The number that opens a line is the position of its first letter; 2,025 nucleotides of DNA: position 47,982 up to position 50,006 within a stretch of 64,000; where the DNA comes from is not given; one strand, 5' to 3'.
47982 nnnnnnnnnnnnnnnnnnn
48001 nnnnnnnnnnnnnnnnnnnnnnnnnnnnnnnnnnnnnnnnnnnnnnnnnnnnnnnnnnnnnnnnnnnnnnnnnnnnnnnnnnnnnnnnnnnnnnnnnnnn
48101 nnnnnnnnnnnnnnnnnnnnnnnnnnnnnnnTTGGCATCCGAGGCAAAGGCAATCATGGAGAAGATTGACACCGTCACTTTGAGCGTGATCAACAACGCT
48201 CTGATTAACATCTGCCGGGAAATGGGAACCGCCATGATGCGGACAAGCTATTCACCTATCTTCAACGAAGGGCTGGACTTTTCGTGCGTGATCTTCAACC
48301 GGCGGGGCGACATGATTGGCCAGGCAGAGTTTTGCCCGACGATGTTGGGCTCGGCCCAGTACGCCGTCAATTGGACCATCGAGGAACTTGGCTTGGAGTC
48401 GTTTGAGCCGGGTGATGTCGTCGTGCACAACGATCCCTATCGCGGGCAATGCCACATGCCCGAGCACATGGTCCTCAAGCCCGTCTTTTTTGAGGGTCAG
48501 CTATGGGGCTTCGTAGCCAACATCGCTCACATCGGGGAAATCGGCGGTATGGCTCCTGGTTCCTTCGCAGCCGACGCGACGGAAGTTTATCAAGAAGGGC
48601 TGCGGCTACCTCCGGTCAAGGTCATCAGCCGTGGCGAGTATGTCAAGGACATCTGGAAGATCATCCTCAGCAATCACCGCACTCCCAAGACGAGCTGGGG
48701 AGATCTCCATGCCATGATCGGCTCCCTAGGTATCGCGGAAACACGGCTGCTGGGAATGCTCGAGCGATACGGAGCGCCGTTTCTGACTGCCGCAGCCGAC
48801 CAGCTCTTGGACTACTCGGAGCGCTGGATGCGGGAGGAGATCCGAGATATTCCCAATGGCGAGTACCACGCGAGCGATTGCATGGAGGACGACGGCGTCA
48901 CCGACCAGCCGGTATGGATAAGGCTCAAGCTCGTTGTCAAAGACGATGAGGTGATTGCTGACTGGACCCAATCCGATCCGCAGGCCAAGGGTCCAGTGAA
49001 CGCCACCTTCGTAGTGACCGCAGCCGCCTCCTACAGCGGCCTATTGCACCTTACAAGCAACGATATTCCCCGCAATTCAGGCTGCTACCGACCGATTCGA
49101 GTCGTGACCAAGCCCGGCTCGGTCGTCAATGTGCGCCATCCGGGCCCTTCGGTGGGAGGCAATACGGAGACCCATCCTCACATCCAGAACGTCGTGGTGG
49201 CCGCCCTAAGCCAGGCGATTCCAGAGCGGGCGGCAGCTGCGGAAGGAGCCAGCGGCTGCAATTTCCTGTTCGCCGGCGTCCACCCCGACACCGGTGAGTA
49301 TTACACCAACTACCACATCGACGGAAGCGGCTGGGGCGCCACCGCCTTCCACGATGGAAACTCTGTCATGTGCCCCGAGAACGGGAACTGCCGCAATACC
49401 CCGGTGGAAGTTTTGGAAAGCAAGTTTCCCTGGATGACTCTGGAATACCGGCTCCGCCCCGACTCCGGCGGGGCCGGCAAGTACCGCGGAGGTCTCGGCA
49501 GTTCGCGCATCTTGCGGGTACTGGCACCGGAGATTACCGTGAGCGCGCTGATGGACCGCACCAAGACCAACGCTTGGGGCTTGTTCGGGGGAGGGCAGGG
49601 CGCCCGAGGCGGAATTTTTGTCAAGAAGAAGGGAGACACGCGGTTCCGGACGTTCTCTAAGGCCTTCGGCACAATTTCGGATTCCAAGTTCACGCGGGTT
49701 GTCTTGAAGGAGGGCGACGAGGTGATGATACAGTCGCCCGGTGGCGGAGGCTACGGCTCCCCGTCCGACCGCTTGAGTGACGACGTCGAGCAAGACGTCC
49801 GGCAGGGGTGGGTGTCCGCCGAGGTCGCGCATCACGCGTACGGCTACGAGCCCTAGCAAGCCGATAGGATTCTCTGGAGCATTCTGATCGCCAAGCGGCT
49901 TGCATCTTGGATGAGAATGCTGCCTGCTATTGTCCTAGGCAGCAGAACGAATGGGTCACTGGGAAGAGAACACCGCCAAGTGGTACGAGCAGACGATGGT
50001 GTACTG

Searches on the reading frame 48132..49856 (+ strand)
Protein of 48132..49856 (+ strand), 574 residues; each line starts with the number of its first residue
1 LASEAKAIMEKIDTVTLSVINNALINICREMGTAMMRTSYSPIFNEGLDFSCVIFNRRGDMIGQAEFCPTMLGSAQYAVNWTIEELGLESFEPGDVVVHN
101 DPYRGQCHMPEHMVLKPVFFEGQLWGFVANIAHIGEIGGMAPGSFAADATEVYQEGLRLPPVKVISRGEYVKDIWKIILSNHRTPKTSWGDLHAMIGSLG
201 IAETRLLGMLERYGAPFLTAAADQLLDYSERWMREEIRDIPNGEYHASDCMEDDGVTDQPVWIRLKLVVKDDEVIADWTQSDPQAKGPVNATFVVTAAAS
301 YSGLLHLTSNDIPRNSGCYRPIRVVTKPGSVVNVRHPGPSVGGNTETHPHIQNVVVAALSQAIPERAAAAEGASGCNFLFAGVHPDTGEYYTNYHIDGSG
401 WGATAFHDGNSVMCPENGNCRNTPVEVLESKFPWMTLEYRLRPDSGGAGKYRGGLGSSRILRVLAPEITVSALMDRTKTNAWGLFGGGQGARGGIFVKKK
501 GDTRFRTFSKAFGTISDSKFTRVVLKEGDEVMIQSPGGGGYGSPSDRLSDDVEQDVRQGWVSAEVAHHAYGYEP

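Call 5: search_protein_families(library=pfam, proteins=[window:48132-49856:+], max_evalue=1)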
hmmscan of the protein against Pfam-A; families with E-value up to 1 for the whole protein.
window:48132-49856:+ (574 aa): 1 family
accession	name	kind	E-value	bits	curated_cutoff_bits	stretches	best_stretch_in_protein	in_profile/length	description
PF02538.19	Hydantoinase_B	-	4.4e-178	593.4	26.8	1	13-544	1-519/519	Hydantoinase B/oxoprolinase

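Call 6: search_protein_families(library=ncbifam, proteins=[window:48132-49856:+], max_evalue=1)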
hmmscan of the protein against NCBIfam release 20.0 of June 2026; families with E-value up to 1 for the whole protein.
window:48132-49856:+ (574 aa): 2 families
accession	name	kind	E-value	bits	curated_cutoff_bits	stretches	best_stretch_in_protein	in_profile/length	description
NF050157.1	CapLactmsBetCapB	equivalog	2.5e-100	336.4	1000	1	12-571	1-556/577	caprolactamase subunit beta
NF042976.1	AcphenoCarb_ApcD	equivalog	2.8e-35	121.8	1500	2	77-487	93-515/685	acetophenone carboxylase subunit delta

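Call 44: find_related_loci(query=A3, collection=genome_contigs, flank=4000)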
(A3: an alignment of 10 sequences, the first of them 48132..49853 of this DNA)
Query A3 (574 aa) in genome_contigs; peptide patterns used: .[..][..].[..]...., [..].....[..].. (x = any residue, [..] = any of these).
600 stretches matched a pattern (row limit reached: there are more); 599 encode a relative of the query (tblastn E <= 1e-3); the best 80 are kept; 80 distinct loci.
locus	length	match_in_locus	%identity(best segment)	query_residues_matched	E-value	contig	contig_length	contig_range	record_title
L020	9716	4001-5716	92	1-572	0e+0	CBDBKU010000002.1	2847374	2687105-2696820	MAG: Bryobacterales bacterium isolate 267e02d7-54cb-4b2f-bffd-17b5cb575b83 genome assembly, contig: contig_2, whole geno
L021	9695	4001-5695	79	9-573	0e+0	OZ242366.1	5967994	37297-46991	MAG: Bryobacterales bacterium isolate f0b9ad3e-bf3f-4545-832f-1a66c2db78ab genome assembly, chromosome: 1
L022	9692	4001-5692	79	9-572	0e+0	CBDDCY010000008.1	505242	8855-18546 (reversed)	MAG: Bryobacterales bacterium isolate 5f7a3f53-26fe-4b4e-9bac-cb7db0b77625 genome assembly, contig: contig_8, whole geno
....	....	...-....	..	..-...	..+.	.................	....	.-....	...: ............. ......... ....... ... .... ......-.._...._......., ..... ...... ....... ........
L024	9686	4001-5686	69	12-573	0e+0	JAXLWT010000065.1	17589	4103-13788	MAG: Thermomicrobiales bacterium isolate STL-CHL30 C1.275.fa-65, whole genome shotgun sequence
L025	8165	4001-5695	60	12-573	0e+0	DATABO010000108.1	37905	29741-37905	MAG TPA_asm: Thermoleophilaceae bacterium isolate SMAG_U6700 k141_332228, whole genome shotgun sequence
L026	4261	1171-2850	61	12-570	0e+0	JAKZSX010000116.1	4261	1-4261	MAG: Candidatus Poribacteria bacterium isolate Langseth_MAG_00044 Langseth_MAG_00044_000000000116, whole genome shotgun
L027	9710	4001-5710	54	2-571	0e+0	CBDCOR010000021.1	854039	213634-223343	MAG: Acidobacteriota bacterium isolate 12027c94-f6f4-4eaf-a87d-71b3b0204df9 genome assembly, contig: contig_21, whole ge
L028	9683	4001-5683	57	13-573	0e+0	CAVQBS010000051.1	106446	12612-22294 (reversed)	MAG: uncultured Alphaproteobacteria bacterium isolate MFD02923.bin.2.89 genome assembly, contig: contig_6747, whole geno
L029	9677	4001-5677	55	13-571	0e+0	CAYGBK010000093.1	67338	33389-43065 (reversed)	MAG TPA_asm: uncultured Thermodesulfobacteriota bacterium isolate ERP108616_co1_309 genome assembly, contig: k119_223865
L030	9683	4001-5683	55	11-571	0e+0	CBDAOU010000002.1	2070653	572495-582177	MAG: Chloroflexota bacterium isolate 1ab9ed6c-b116-4708-afc9-c8c3060f4704 genome assembly, contig: contig_2, whole genom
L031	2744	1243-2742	62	10-508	0e+0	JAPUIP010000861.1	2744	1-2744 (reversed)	MAG: Candidatus Poribacteria bacterium isolate KW1-S08_28 KW1-S08_28_cg861, whole genome shotgun sequence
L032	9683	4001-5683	56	13-573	0e+0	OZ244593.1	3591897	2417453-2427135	MAG: Chloroflexota bacterium isolate 88f3a034-1e95-44e9-9cba-3f5f03d74490 genome assembly, chromosome: 1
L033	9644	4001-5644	55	13-560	0e+0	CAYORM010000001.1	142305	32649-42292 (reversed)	MAG TPA_asm: uncultured Mycobacteriaceae bacterium isolate SRP268622_co1_109 genome assembly, contig: NODE_118_length_14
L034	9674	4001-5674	57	13-570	0e+0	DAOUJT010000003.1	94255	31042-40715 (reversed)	MAG TPA_asm: Chloroflexota bacterium isolate S34_278 k113_1395991, whole genome shotgun sequence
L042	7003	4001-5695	55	9-571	0e+0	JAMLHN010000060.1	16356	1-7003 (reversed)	MAG: Thermomicrobiales bacterium isolate ACE_NR_CHLO10 ACE_NR_CHLO10_60, whole genome shotgun sequence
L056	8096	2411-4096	47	13-573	2e-169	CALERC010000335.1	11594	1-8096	MAG TPA_asm: uncultured actinobacterium isolate SRR3901694_bin.69_CONCOCT_v1.1_MAG genome assembly, contig: ERZ778021.33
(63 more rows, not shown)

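Call 80: search_protein_families(library=pfam, proteins=[L056:4177-4383:+, L030:4001-6019:+], max_evalue=0.1)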
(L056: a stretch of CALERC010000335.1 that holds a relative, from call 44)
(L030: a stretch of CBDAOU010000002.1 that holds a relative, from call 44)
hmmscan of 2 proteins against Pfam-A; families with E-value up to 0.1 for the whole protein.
L056:4177-4383:+ (69 aa): 1 family
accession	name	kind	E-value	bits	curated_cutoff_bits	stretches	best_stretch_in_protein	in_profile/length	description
PF18608.7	XAF1_C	-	0.088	12.8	25.8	0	2-15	17-30/54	XIAP-associated factor 1 C-terminal domain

L030:4001-6019:+ (673 aa): 2 families
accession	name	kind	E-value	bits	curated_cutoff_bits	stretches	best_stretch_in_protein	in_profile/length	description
PF02538.19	Hydantoinase_B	-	1.6e-171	571.7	26.8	1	3-534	1-519/519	Hydantoinase B/oxoprolinase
PF21319.3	zf-FCS_1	-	0.073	13.6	26.6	0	628-653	3-27/31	Zinc finger, FCS-type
